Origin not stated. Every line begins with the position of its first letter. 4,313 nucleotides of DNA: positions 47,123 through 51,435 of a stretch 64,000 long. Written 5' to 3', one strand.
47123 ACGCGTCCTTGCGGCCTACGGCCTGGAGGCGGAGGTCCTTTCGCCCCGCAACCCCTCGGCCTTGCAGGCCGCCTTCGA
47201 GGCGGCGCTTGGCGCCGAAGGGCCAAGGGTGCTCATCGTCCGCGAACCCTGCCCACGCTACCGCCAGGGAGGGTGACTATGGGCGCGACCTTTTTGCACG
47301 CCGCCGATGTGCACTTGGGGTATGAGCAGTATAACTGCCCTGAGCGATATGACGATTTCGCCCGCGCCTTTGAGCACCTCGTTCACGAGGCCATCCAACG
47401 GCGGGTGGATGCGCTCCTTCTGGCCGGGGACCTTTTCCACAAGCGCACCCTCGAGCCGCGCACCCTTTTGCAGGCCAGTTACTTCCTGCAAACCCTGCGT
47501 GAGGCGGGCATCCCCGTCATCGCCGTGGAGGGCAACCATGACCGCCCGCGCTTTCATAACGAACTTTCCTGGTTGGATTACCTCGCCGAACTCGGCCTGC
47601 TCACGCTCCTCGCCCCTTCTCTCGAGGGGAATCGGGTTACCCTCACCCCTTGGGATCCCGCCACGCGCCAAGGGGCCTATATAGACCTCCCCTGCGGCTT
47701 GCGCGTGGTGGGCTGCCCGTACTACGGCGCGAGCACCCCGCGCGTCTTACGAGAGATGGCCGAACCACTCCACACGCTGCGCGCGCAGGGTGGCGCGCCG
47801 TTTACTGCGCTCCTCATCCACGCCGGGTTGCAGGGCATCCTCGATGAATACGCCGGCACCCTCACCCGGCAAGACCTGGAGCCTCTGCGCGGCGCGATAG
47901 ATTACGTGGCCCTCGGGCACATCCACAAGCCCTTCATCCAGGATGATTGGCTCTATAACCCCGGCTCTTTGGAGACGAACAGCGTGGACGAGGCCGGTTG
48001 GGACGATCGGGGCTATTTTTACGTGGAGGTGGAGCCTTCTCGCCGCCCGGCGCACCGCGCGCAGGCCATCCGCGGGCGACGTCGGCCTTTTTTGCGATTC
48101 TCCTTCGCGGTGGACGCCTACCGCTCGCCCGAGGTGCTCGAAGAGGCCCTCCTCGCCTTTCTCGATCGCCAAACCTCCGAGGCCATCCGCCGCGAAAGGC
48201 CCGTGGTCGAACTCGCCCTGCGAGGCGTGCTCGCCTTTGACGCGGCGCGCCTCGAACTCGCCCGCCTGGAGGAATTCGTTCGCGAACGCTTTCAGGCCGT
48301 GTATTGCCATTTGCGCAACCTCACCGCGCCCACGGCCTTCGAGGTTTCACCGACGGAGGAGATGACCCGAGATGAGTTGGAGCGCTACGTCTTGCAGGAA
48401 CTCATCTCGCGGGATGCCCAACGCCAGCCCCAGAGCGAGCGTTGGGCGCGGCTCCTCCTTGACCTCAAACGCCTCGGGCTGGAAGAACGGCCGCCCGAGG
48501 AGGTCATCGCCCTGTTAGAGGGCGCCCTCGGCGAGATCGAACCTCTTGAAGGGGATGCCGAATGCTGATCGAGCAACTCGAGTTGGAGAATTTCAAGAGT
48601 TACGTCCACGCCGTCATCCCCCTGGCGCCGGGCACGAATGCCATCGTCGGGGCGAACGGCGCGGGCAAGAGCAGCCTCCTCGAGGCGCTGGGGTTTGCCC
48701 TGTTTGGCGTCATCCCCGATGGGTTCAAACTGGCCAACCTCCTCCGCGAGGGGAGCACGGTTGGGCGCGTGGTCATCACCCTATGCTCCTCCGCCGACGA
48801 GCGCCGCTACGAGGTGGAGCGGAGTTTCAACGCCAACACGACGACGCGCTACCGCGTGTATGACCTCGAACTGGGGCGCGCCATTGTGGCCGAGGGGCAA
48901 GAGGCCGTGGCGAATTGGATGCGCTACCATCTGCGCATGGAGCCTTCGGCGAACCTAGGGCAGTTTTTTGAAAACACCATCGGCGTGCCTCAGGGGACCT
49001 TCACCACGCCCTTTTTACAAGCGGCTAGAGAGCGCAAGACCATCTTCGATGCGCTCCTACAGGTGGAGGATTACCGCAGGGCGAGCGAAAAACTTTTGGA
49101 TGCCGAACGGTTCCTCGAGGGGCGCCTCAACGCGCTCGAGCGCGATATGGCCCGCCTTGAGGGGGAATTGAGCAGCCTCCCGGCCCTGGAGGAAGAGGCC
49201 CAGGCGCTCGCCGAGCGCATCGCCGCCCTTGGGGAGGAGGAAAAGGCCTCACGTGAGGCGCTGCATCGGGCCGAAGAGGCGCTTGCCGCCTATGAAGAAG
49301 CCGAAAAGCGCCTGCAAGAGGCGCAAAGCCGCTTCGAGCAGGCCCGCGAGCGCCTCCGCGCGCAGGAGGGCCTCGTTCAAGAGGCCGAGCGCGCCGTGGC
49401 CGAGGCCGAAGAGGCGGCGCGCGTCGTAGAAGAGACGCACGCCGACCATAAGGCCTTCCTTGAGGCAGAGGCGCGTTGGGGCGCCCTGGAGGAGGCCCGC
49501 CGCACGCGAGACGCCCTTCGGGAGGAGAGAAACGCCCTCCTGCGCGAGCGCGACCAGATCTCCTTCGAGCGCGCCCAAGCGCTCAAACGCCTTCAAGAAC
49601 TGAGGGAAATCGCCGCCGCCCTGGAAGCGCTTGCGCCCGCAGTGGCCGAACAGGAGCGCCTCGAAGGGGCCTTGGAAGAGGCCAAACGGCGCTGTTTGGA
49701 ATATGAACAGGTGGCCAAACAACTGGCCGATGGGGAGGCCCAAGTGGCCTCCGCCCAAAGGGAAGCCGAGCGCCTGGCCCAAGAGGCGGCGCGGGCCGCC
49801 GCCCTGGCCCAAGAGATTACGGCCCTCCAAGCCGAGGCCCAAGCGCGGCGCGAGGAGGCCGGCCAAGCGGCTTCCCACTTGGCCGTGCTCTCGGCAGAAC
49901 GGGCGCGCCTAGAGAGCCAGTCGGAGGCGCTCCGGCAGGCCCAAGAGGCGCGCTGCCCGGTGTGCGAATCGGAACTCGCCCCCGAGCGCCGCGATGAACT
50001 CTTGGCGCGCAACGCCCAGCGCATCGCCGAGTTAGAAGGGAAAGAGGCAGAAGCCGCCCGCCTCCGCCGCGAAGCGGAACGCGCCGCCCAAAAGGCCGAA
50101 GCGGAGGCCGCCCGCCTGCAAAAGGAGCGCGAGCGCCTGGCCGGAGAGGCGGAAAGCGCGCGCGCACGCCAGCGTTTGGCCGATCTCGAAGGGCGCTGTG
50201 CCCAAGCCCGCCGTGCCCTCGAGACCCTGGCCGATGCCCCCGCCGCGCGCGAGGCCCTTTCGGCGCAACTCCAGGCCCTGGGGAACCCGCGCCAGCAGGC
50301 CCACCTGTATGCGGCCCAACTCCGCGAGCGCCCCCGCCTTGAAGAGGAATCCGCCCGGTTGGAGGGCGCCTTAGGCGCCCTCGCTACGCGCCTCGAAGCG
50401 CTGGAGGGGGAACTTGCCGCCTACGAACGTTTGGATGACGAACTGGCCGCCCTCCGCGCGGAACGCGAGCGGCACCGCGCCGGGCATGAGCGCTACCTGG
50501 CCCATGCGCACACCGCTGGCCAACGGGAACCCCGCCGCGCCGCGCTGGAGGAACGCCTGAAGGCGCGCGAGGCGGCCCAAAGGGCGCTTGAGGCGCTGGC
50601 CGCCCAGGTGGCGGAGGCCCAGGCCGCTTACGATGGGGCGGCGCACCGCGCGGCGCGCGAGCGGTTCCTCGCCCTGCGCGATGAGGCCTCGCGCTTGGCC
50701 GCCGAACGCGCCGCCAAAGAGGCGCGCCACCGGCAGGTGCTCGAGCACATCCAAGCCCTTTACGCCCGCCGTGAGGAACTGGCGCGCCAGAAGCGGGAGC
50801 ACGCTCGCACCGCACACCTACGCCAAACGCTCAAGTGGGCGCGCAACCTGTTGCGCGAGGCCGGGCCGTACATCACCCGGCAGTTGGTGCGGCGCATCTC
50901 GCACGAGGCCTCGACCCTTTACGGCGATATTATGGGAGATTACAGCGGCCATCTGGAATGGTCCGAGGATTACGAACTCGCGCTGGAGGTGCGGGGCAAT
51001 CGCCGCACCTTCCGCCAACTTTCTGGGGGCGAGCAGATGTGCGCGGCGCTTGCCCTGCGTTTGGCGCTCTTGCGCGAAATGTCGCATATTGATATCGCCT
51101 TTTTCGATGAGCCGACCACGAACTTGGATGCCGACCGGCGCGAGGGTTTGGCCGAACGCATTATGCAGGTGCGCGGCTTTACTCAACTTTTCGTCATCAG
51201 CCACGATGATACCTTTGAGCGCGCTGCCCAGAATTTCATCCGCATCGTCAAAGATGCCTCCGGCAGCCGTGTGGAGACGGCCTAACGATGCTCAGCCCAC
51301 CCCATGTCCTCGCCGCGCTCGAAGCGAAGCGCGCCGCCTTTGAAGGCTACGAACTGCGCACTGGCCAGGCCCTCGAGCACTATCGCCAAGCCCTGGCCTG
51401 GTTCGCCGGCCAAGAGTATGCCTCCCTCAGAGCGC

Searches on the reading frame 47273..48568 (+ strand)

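Call 10: search_protein_families(library=pfam, proteins=[window:47273-48568:+])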
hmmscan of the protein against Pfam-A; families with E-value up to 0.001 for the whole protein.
window:47273-48568:+ (431 aa): 2 families
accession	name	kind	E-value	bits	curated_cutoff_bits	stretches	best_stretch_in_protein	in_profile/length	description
PF00149.33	Metallophos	-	1e-15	59.1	21.5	1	6-220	2-191/191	Calcineurin-like phosphoesterase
PF12850.12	Metallophos_2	-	1.9e-10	41.4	27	1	8-237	4-139/154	Calcineurin-like phosphoesterase superfamily domain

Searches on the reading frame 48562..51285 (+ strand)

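Call 10: search_protein_families(library=pfam, proteins=[window:48562-51285:+])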
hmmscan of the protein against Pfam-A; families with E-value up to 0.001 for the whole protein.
window:48562-51285:+ (907 aa): 8 families
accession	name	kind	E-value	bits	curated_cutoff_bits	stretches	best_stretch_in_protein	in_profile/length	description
PF02463.25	SMC_N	-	1.3e-26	93.9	40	1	3-899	2-215/220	RecF/RecN/SMC N terminal domain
PF13476.12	AAA_23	-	4.1e-14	54.1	27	1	5-218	1-198/201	AAA domain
PF13304.12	AAA_21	-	2.5e-11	44.6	27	1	26-53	2-41/304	AAA domain, putative AbiEii toxin, Type IV TA system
PF13175.12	AAA_15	-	4.6e-11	43.4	32.1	1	1-43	1-43/374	AAA ATPase domain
PF04423.19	Rad50_zn_hook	-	2.4e-05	24.5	24.3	1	455-493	13-50/52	Rad50 zinc hook motif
PF13555.12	AAA_29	-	0.0001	22.4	27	1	4-47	2-46/61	P-loop containing region of AAA domain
PF13514.12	AAA_27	-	0.00018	21.6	22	1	1-50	1-53/206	AAA domain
PF00005.33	ABC_tran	-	0.0003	21.8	25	0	27-43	15-31/137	ABC transporter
